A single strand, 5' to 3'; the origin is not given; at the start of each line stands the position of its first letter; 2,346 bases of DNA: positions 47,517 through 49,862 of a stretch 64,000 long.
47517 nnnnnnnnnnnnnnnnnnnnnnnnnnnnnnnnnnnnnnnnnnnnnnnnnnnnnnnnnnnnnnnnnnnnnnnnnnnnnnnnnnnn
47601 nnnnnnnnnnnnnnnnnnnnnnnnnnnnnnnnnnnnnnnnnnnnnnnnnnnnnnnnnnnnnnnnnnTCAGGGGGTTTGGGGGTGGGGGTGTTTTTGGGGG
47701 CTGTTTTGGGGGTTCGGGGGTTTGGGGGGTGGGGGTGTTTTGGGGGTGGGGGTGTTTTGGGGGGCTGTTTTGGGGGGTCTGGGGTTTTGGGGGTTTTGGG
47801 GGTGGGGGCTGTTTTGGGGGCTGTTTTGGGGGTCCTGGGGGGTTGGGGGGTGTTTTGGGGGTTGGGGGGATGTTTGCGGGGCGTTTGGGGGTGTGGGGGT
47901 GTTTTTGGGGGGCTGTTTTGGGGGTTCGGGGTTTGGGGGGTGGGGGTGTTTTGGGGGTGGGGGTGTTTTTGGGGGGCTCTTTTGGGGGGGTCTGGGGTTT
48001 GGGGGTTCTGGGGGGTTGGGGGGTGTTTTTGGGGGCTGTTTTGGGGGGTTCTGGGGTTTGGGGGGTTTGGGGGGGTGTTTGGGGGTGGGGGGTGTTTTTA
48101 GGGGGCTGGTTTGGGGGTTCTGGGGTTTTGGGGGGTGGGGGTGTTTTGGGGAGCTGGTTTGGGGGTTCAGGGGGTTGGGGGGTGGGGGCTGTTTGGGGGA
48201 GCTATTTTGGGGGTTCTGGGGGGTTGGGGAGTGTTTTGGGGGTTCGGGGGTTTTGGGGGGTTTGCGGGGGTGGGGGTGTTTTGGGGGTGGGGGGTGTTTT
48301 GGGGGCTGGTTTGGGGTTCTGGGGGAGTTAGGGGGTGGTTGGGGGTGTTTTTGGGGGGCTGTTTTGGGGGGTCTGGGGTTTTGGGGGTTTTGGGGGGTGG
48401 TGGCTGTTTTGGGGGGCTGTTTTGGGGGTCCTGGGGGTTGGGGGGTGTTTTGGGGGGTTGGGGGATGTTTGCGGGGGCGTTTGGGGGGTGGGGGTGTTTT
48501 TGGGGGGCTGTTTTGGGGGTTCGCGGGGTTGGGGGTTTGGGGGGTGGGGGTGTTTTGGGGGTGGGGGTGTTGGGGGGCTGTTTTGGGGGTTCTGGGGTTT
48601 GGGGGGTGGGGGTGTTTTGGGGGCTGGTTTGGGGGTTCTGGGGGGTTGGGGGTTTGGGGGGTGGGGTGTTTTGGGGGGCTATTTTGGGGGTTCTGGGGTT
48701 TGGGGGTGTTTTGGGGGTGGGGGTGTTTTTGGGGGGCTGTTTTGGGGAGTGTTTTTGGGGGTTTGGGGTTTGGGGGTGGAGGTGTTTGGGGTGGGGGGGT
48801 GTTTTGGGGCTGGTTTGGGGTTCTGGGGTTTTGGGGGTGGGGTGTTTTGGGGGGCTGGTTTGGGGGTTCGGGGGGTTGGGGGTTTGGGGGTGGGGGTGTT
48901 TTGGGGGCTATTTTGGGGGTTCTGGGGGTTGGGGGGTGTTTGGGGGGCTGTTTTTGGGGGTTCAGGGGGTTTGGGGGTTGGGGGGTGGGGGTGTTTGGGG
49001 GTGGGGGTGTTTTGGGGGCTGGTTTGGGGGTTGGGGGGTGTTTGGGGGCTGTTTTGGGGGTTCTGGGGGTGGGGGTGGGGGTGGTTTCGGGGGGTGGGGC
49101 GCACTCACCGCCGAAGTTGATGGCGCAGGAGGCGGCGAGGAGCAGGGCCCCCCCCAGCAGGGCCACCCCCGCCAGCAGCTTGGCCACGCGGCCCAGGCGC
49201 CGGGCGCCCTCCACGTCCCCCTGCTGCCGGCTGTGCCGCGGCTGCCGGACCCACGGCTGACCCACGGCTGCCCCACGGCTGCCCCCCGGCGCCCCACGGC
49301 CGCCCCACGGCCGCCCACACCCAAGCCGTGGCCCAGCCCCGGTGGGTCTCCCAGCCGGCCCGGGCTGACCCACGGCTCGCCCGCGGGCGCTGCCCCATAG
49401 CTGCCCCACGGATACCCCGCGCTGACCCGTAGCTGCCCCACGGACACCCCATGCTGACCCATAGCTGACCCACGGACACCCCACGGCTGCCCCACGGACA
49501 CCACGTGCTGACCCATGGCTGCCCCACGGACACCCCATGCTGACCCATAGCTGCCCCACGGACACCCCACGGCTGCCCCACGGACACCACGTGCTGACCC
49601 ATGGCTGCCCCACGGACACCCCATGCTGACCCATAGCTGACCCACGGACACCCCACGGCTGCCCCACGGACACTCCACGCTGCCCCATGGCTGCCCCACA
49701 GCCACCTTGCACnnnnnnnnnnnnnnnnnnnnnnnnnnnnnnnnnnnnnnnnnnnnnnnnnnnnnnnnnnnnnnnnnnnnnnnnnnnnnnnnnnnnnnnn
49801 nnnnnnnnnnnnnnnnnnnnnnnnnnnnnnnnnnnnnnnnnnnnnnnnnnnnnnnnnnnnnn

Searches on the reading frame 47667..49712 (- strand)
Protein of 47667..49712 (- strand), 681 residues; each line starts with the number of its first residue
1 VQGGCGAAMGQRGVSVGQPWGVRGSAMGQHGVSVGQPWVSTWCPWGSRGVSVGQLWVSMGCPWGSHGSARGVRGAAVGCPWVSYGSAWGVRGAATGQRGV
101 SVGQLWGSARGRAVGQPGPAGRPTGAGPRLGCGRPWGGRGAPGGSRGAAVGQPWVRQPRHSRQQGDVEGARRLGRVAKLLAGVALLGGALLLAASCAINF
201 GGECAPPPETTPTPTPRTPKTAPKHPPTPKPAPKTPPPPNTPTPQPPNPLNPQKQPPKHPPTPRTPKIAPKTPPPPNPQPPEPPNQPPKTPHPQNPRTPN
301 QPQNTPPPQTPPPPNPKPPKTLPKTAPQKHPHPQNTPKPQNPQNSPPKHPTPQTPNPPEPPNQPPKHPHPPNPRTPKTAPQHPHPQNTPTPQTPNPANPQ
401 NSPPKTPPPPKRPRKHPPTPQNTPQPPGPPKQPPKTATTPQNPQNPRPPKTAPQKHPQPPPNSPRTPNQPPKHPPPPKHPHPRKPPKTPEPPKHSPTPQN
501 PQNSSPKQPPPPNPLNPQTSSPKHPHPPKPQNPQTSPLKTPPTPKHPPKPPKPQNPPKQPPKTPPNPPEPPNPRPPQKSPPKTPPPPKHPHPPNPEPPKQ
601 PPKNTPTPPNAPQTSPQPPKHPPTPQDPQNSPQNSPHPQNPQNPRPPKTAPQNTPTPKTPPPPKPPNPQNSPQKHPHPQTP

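Call 49: search_protein_families(library=pfam, proteins=[window:47667-49712:-], max_evalue=0.001)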
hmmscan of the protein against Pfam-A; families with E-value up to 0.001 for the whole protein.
window:47667-49712:- (681 aa): 1 family
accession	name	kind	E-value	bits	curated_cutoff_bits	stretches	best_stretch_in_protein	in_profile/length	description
PF04505.17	CD225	-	0.0007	20.1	27.1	1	159-193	32-66/68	Interferon-induced transmembrane protein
